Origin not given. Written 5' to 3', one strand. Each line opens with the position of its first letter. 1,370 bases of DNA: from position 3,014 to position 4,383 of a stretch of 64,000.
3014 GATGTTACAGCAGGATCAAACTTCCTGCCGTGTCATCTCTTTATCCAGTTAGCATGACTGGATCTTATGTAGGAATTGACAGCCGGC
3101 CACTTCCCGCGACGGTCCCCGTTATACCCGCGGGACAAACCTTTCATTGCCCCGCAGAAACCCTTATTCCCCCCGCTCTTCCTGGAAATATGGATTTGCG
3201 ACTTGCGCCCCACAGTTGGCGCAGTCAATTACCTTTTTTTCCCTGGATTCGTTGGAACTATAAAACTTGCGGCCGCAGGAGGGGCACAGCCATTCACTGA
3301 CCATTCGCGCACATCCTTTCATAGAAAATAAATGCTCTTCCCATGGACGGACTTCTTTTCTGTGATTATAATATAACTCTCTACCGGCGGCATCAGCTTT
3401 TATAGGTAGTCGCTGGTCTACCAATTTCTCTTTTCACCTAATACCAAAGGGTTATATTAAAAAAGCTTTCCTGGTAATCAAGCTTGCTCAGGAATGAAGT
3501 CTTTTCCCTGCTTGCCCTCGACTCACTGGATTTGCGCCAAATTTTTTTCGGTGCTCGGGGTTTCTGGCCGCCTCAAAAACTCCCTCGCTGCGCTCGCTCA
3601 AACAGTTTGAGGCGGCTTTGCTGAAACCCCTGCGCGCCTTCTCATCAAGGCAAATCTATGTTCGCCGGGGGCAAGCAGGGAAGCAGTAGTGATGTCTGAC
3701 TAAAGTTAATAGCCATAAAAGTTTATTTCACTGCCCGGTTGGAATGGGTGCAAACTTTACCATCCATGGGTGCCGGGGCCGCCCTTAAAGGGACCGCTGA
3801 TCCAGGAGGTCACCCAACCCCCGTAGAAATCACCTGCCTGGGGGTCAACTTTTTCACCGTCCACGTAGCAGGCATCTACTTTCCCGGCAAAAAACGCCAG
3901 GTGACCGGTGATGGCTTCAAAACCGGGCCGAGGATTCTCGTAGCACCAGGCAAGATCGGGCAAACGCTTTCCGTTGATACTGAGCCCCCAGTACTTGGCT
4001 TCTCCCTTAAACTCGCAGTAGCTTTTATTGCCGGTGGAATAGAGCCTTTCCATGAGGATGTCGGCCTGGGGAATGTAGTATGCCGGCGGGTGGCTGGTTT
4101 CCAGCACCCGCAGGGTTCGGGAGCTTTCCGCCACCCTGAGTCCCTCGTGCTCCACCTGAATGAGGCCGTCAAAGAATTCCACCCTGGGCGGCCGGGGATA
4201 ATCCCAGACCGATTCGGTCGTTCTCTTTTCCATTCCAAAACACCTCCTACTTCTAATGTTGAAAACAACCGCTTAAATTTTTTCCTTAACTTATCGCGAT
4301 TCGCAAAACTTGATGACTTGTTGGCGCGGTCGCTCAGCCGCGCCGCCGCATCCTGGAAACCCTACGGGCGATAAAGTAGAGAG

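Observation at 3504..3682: About 180-nt nested inverted-repeat element between the DUF427 gene and the zinc-ribbon gene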

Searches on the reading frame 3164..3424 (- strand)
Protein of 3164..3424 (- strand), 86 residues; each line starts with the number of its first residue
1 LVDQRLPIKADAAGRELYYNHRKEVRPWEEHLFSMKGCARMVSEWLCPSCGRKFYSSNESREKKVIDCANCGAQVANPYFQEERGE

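Call 31: search_protein_families(library=pfam, proteins=[window:3164-3424:-], max_evalue=0.001)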
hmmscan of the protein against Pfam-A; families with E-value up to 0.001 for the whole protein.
window:3164-3424:- (86 aa): 0 families

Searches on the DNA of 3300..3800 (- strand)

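Call 9: search_rna_families(source=window, start=3300, end=3800, threshold=evalue, max_evalue=10)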
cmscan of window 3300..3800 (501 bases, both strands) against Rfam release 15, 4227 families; matches with E-value up to 10: 2.
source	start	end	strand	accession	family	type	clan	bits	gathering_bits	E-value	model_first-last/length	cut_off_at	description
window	3389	3422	+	RF00039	DicF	Gene; antisense;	-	14.6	48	1.8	18-48/52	no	DicF RNA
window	3615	3656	-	RF01168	SNORD126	Gene; snRNA; snoRNA; CD-box;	-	14.4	55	6.9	1-77/77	no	Small nucleolar RNA SNORD126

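Call 50: search_dna_similar(query=window:3455-3750:-, collection=plasmids, mode=distant, max_evalue=0.01, max_rows=10)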
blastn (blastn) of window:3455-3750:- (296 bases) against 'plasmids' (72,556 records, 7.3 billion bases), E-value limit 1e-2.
No match.

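Call 51: search_dna_similar(query=window:3455-3750:-, collection=phages, mode=distant, max_evalue=0.01, max_rows=10)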
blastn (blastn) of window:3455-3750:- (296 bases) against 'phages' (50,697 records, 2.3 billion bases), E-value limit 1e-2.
No match.

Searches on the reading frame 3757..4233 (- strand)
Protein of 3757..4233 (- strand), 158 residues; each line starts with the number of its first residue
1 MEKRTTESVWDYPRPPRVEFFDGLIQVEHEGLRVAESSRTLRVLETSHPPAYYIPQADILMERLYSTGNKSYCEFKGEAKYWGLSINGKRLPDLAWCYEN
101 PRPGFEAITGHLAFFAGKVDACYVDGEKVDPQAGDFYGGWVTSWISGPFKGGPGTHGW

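Call 11: find_encoding_contigs(protein=window:3757-4233:-, flank=10000, max_places=10)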
Protein window:3757-4233:- (158 aa): 13 contigs read that carry it; 10 places shown.
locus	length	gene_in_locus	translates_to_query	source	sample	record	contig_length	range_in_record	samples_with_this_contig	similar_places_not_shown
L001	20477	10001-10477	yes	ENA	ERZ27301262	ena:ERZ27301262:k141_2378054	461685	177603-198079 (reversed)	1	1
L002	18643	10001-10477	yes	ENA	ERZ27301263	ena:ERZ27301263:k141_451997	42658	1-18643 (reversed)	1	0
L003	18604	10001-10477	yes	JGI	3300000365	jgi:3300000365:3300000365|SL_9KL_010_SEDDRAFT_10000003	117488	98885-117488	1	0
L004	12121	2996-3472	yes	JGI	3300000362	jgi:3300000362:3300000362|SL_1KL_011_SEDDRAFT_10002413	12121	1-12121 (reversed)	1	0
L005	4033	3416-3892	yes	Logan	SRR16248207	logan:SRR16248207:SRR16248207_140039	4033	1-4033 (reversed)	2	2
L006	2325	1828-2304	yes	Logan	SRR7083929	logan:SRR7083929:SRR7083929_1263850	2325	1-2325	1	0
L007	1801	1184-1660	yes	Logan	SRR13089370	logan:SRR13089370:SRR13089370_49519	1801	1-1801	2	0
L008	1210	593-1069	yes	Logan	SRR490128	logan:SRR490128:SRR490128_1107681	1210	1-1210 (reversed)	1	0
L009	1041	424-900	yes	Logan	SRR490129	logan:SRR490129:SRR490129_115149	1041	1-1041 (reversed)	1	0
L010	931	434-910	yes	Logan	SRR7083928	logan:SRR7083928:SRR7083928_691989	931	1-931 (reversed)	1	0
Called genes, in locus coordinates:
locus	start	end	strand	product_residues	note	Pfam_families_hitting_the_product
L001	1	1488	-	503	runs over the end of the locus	PF00571:CBS, PF03445:DUF294, PF10335:DUF294_C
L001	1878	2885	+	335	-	PF01966:HD, PF13286:HD_assoc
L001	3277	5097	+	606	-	PF01807:Zn_ribbon_DnaG, PF08275:DNAG_N, PF01751:Toprim, PF13155:Toprim_2, PF13362:Toprim_3 (weak), PF13662:Toprim_4, PF10410:DnaB_bind, PF08278:DnaG_DnaB_bind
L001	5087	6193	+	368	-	PF03979:Sigma70_r1_1, PF00140:Sigma70_r1_2, PF04542:Sigma70_r2, PF04539:Sigma70_r3, PF04545:Sigma70_r4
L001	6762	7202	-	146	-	PF07366:SnoaL (weak), PF12680:SnoaL_2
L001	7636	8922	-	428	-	PF13347:MFS_2, PF07690:MFS_1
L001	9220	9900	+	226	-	-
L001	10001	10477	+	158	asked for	PF04248:NTP_transf_9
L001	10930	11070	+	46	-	-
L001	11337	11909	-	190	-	PF01641:SelR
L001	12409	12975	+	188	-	PF07238:PilZ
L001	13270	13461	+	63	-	-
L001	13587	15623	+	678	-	PF00149:Metallophos, PF02872:5_nucleotid_C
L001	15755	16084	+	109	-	-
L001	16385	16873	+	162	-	PF00571:CBS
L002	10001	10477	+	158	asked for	PF04248:NTP_transf_9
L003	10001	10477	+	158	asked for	PF04248:NTP_transf_9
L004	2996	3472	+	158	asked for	PF04248:NTP_transf_9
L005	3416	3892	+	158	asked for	PF04248:NTP_transf_9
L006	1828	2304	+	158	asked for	PF04248:NTP_transf_9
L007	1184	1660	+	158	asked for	PF04248:NTP_transf_9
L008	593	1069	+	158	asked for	PF04248:NTP_transf_9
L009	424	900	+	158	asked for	PF04248:NTP_transf_9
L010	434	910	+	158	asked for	PF04248:NTP_transf_9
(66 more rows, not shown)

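Call 31: search_protein_families(library=pfam, proteins=[window:3757-4233:-], max_evalue=0.001)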
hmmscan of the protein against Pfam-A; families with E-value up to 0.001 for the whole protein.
window:3757-4233:- (158 aa): 1 family
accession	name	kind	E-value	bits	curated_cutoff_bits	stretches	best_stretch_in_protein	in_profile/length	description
PF04248.19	NTP_transf_9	-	3.9e-31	107.2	22.1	1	25-116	1-92/93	Domain of unknown function (DUF427)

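Call 33: find_homologous_proteins(query=window:3757-4233:-, max_evalue=1e-20)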
Query window:3757-4233:- (158 aa): 7989 proteins with E <= 1e-20 among 8000 candidates; the best 120 are listed.
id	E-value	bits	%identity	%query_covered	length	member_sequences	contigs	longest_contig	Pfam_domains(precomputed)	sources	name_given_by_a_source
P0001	1.4e-108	378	100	100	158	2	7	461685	PF04248.20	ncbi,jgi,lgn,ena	-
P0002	1.9e-96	339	91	100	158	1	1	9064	PF04248.20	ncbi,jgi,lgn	-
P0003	2.2e-88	313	82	100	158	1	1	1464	PF04248.20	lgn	-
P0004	1.1e-74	268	70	100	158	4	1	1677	PF04248.20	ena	-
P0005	5.2e-70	253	65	100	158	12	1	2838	PF04248.20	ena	-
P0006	3.7e-68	247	64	100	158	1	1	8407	PF04248.20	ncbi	-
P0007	9.7e-68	245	65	100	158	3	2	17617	PF04248.20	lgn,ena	-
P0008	1.9e-66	241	65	100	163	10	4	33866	PF04248.20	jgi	jgi:uncharacterized protein (DUF427 family)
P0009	2.7e-66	241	65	100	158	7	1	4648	PF04248.20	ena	-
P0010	6.3e-66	239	64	100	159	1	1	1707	PF04248.20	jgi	jgi:uncharacterized protein (DUF427 family)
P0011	2.8e-64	234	64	99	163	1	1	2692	PF04248.20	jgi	jgi:uncharacterized protein (DUF427 family)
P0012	4.1e-64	234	63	100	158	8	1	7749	PF04248.20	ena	-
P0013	4.1e-64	234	65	100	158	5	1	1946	PF04248.20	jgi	-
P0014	5.0e-64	233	63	100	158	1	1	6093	PF04248.20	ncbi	-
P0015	5.1e-64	233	64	100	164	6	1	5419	PF04248.20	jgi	-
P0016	5.1e-64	233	65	98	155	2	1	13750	PF04248.20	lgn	-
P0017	7.2e-64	233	64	100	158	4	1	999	PF04248.20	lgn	-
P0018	1.1e-63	232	63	100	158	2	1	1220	PF04248.20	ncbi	-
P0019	1.9e-63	231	65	100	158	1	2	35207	PF04248.20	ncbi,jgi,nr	ncbi:MAG: DUF427 domain-containing protein [Bacillota bacterium]|nr:DUF427 domain-containing protein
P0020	3.6e-63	231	63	99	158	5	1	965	PF04248.20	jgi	-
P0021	4.2e-63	230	62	100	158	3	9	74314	PF04248.20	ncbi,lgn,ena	-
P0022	4.5e-63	230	65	100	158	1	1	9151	PF04248.20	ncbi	ncbi:MAG: DUF427 domain-containing protein [Dethiobacteria bacterium]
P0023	8.5e-63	229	63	100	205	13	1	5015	PF04248.20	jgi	jgi:uncharacterized protein (DUF427 family)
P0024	1.1e-62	229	63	100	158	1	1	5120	PF04248.20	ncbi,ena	-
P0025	2.6e-62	228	63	99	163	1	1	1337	PF04248.20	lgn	-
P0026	3.1e-62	227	64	100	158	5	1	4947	PF04248.20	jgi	jgi:uncharacterized protein (DUF427 family)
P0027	4.5e-62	227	63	100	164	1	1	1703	PF04248.20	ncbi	-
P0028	2.2e-61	225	63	96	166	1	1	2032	PF04248.20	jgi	jgi:uncharacterized protein (DUF427 family)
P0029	2.5e-61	225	61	100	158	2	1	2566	PF04248.20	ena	-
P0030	3.7e-61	224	60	100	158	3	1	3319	PF04248.20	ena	-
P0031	3.8e-61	224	61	99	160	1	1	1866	PF04248.20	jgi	jgi:uncharacterized protein (DUF427 family)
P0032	5.3e-61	223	61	96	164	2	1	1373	PF04248.20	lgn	-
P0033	6.9e-61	223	59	99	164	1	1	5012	PF04248.20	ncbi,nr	ncbi:MAG: DUF427 domain-containing protein [Anaerolineae bacterium]|nr:DUF427 domain-containing prot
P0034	7.6e-61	223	60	100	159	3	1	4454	PF04248.20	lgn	-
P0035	8.3e-61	223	63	100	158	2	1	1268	PF04248.20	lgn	-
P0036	1.6e-60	222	61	100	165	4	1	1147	PF04248.20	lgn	-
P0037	1.8e-60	222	62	96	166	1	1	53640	PF04248.20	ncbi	-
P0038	2.2e-60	221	60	100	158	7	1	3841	PF04248.20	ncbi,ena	-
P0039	2.3e-60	221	60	100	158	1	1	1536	PF04248.20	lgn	-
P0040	3.0e-60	221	61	100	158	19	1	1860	PF04248.20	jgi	jgi:uncharacterized protein (DUF427 family)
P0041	3.4e-60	221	62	100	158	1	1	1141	PF04248.20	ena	-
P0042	3.8e-60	221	60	96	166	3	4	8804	PF04248.20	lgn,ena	-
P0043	4.5e-60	220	57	96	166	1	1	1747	PF04248.20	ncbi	ncbi:MAG: DUF427 domain-containing protein [Chloroflexota bacterium]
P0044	4.8e-60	220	60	100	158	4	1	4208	PF04248.20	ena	-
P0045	7.0e-60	220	62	96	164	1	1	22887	PF04248.20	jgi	jgi:uncharacterized protein (DUF427 family)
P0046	8.8e-60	219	61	96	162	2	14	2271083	PF04248.20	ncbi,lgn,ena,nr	ncbi:MAG: hypothetical protein CL610_11835 [Anaerolineaceae bacterium]|nr:hypothetical protein [Anae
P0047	1.0e-59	219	59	98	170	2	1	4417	PF04248.20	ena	-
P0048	1.3e-59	219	61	100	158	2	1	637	PF04248.20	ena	-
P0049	1.3e-59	219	64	92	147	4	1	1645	PF04248.20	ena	-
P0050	1.4e-59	219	59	96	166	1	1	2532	PF04248.20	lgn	-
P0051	1.5e-59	219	61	100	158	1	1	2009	PF04248.20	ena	-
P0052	2.3e-59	218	62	96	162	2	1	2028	PF04248.20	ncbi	-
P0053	2.3e-59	218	59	100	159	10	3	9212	PF04248.20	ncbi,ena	-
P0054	2.5e-59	218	61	96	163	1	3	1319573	PF04248.20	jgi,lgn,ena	-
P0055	2.6e-59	218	62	99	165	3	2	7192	PF04248.20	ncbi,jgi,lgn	jgi:uncharacterized protein (DUF427 family)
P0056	3.0e-59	218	59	100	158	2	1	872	PF04248.20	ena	-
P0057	3.1e-59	218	59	97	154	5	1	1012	PF04248.20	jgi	-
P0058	3.1e-59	218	61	96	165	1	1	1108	PF04248.20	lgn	-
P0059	3.4e-59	218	61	96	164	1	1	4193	PF04248.20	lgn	-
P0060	3.6e-59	217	59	99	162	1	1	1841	PF04248.20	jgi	jgi:uncharacterized protein (DUF427 family)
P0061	3.7e-59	217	59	100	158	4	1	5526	PF04248.20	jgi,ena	-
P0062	4.0e-59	217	56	97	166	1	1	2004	PF04248.20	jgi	jgi:uncharacterized protein (DUF427 family)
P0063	4.2e-59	217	63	96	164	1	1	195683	PF04248.20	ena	-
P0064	4.5e-59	217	61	99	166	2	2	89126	PF04248.20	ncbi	-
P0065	4.5e-59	217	62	96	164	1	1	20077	PF04248.20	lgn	-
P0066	5.8e-59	217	60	99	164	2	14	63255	PF04248.20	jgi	jgi:uncharacterized protein (DUF427 family)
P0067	5.8e-59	217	58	100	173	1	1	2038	PF04248.20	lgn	-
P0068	6.2e-59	217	61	99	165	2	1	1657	PF04248.20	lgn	-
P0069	6.5e-59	217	63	96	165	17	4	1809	PF04248.20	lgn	-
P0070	7.0e-59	217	61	96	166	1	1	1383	PF04248.20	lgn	-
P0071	7.2e-59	216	61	96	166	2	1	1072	PF04248.20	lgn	-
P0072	7.4e-59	216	60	99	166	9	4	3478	PF04248.20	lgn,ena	-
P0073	8.0e-59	216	58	97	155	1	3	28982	PF04248.20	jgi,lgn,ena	-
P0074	8.4e-59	216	58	100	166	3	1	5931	PF04248.20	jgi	jgi:uncharacterized protein (DUF427 family)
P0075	9.0e-59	216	58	100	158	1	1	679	PF04248.20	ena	-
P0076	1.1e-58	216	61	96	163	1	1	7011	PF04248.20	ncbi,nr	ncbi:MAG: DUF427 domain-containing protein [Chloroflexi bacterium]|nr:DUF427 domain-containing prote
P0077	1.1e-58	216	59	100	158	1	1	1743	PF04248.20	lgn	-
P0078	1.1e-58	216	62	96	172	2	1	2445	PF04248.20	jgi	jgi:uncharacterized protein (DUF427 family)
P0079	1.1e-58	216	61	96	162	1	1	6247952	PF04248.20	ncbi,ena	-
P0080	1.1e-58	216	59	100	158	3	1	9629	PF04248.20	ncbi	-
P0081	1.2e-58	216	61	96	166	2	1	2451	PF04248.20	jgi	jgi:uncharacterized protein (DUF427 family)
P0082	1.2e-58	216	61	97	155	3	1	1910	PF04248.20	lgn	-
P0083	1.3e-58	216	61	96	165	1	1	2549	PF04248.20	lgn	-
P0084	1.6e-58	215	59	100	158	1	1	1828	PF04248.20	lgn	-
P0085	1.7e-58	215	62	98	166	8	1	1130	PF04248.20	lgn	-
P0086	1.9e-58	215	58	100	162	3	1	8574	PF04248.20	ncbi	-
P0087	2.0e-58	215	62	96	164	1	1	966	PF04248.20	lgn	-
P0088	2.1e-58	215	57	100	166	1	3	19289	PF04248.20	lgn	-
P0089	2.2e-58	215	59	99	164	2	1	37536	PF04248.20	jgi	jgi:uncharacterized protein (DUF427 family)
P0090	2.5e-58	215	63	96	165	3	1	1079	PF04248.20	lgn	-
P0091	2.5e-58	215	57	96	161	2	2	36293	PF04248.20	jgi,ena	-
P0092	2.8e-58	215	60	100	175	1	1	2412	PF04248.20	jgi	jgi:uncharacterized protein (DUF427 family)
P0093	3.1e-58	214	60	96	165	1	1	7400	PF04248.20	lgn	-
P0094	3.1e-58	214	59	96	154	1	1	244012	PF04248.20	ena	-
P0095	3.4e-58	214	60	97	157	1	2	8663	PF04248.20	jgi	-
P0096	3.4e-58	214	61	96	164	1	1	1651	PF04248.20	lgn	-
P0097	3.5e-58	214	63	96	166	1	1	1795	PF04248.20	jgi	-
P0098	3.7e-58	214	57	100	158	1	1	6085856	PF04248.20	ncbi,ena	-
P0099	4.0e-58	214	61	96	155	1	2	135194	PF04248.20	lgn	-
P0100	4.0e-58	214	60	97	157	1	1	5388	PF04248.20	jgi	-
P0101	4.1e-58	214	56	99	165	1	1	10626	PF04248.20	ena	-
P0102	4.3e-58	214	62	96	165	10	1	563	PF04248.20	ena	-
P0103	4.3e-58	214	60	96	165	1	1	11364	PF04248.20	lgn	-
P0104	4.5e-58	214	58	99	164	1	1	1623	PF04248.20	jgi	jgi:uncharacterized protein (DUF427 family)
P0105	4.8e-58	214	59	99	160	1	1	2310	PF04248.20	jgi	-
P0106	4.9e-58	214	59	96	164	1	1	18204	PF04248.20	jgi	jgi:uncharacterized protein (DUF427 family)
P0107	4.9e-58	214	61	96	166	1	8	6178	PF04248.20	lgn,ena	-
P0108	5.0e-58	214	58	96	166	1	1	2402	PF04248.20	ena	-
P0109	5.2e-58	214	61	98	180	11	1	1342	PF04248.20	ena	-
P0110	5.4e-58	214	59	100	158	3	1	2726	PF04248.20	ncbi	-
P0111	5.7e-58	214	60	99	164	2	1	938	PF04248.20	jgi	jgi:uncharacterized protein (DUF427 family)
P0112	5.9e-58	214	58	97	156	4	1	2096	PF04248.20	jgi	jgi:uncharacterized protein (DUF427 family)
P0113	5.9e-58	214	61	96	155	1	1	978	PF04248.20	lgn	-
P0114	6.4e-58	213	60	96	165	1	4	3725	PF04248.20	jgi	jgi:uncharacterized protein (DUF427 family)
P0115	7.5e-58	213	60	96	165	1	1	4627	PF04248.20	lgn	-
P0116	7.5e-58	213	58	100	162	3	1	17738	PF04248.20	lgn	-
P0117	7.6e-58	213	59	98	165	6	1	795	PF04248.20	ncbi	-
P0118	7.7e-58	213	61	98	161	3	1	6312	PF04248.20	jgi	-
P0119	8.3e-58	213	59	97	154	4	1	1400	PF04248.20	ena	-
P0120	1.0e-57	213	59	96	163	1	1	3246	PF04248.20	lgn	-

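Call 34: find_encoding_contigs(protein=P0002, flank=5000, max_places=4)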
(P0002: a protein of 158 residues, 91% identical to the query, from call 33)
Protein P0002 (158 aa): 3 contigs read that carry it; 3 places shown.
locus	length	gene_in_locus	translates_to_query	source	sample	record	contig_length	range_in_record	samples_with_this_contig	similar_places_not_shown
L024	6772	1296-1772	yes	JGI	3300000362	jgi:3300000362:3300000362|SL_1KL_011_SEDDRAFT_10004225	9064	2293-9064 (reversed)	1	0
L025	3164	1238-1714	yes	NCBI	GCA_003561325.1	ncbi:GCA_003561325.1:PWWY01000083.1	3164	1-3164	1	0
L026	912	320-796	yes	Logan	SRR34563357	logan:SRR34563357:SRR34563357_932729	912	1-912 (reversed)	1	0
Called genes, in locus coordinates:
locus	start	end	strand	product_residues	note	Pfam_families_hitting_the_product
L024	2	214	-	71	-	?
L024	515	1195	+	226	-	-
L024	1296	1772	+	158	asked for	PF04248:NTP_transf_9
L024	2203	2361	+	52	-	-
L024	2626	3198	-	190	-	PF01641:SelR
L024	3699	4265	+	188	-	PF07238:PilZ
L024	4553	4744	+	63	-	-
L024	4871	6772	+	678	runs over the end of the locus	PF00149:Metallophos, PF02872:5_nucleotid_C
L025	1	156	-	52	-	?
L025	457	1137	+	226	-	-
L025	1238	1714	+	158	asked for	PF04248:NTP_transf_9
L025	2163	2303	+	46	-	-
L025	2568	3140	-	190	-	PF01641:SelR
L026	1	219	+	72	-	?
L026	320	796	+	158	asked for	PF04248:NTP_transf_9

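Call 35: find_encoding_contigs(protein=P0003, flank=5000, max_places=3)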
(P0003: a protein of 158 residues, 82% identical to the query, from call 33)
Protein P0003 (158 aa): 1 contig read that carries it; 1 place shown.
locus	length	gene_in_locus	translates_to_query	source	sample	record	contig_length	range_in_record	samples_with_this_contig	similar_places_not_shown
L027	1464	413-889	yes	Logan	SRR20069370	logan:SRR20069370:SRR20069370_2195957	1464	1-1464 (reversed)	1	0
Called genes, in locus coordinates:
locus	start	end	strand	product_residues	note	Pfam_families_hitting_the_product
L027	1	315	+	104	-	?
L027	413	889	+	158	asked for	PF04248:NTP_transf_9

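Call 36: find_encoding_contigs(protein=P0004, flank=5000, max_places=3)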
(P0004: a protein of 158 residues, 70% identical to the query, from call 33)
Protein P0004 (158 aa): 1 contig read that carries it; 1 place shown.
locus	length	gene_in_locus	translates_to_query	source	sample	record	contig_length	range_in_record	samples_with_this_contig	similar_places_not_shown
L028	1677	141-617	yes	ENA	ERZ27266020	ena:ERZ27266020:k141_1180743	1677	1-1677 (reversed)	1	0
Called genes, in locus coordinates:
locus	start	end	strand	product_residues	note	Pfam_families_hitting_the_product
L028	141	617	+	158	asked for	PF04248:NTP_transf_9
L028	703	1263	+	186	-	PF04011:LemA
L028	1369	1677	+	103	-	?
